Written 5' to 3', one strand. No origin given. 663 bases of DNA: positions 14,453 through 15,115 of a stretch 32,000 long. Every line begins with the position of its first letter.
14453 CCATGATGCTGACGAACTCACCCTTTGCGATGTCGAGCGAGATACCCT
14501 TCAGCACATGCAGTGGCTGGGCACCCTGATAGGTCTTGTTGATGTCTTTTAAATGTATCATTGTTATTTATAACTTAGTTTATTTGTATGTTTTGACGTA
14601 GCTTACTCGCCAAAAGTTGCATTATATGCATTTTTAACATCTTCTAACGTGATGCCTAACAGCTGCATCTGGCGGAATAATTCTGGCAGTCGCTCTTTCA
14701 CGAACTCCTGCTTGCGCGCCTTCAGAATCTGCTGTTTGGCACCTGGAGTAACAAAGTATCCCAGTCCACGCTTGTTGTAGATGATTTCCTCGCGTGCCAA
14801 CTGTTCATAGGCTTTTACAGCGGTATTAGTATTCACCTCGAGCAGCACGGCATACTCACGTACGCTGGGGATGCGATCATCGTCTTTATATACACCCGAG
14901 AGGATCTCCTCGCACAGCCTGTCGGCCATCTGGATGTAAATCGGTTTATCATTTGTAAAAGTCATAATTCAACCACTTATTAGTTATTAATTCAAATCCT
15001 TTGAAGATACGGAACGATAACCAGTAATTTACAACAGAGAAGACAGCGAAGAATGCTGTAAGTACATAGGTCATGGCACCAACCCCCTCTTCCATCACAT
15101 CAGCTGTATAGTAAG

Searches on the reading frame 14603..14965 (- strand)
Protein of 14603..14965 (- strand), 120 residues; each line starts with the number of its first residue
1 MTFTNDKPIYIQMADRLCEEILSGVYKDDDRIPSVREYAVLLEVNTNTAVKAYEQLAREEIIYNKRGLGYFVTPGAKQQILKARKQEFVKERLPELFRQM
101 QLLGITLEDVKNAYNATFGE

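Call 7: search_protein_families(library=pfam, proteins=[window:14603-14965:-])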
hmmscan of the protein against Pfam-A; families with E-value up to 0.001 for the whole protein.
window:14603-14965:- (120 aa): 1 family
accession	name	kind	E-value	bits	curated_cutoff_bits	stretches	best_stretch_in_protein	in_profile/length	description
PF00392.27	GntR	-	4.1e-10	39.6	27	1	12-72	4-64/64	Bacterial regulatory proteins, gntR family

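Call 8: search_protein_families(library=ncbifam, proteins=[window:14603-14965:-])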
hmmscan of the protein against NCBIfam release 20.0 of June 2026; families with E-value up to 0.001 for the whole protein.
window:14603-14965:- (120 aa): 19 families
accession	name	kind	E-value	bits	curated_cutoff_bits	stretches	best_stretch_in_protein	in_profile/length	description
NF052282.1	PLP_TF_PdxR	equivalog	2e-17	63.4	320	1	8-87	1-80/448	MocR-like pyridoxine biosynthesis transcription factor PdxR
NF047563.1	modulin_PmtR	equivalog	3.1e-15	56.3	200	1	5-115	9-118/125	PSM export ABC transporter transcriptional regulator PmtR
NF052285.1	GABA_TF_GabR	exception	8.4e-11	41.3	600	1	10-83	1-74/456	MocR-like transcriptional regulator GabR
NF052286.1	ecto_TF_EhuR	exception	1.4e-10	40.4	480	1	6-79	9-82/458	MocR-like ectoine utilization transcription factor EhuR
NF052281.1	rhizopine_MocR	equivalog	3.8e-10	39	650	1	5-91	15-102/479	rhizopine catabolism transcriptional regulator MocR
NF052290.2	MocR_like_YczR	exception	3.9e-08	32.4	487.4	1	6-85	17-96/458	MocR-like transcription factor YczR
NF053730.1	TransRegRv1152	equivalog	4.3e-08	33.1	170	1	5-73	13-81/120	Rv1152 family transcriptional regulator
TIGR02018.2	his_ut_repres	equivalog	1.6e-07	31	220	1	12-79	3-70/226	histidine utilization transcriptional repressor HutC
TIGR02325.1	C_P_lyase_phnF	equivalog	2.1e-07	30.7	156.8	1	7-74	7-74/238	phosphonate metabolism transcriptional regulator PhnF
NF041547.1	GntR_LSA1692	equivalog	3.5e-07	30.1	275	1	9-77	2-68/233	GntR family transcriptional regulator, LSA1692 subfamily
NF011575.0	PRK14999.1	equivalog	7.2e-07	28.8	424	1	6-80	10-84/241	histidine utilization repressor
TIGR03337.1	phnR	equivalog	8.1e-07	29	296.75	1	10-89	3-81/231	phosphonate utilization transcriptional regulator PhnR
NF007292.0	PRK09764.1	equivalog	1.7e-06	27.4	281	1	6-73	3-70/240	GntR family transcriptional regulator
NF008491.0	PRK11402.1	subfamily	2.1e-06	27.4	269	1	6-74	9-77/243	GntR family transcriptional regulator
NF012025.0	PRK15481.1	equivalog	7.9e-06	24.8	573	1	15-73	13-71/432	MocR-like B6 salvage transcription factor PtsJ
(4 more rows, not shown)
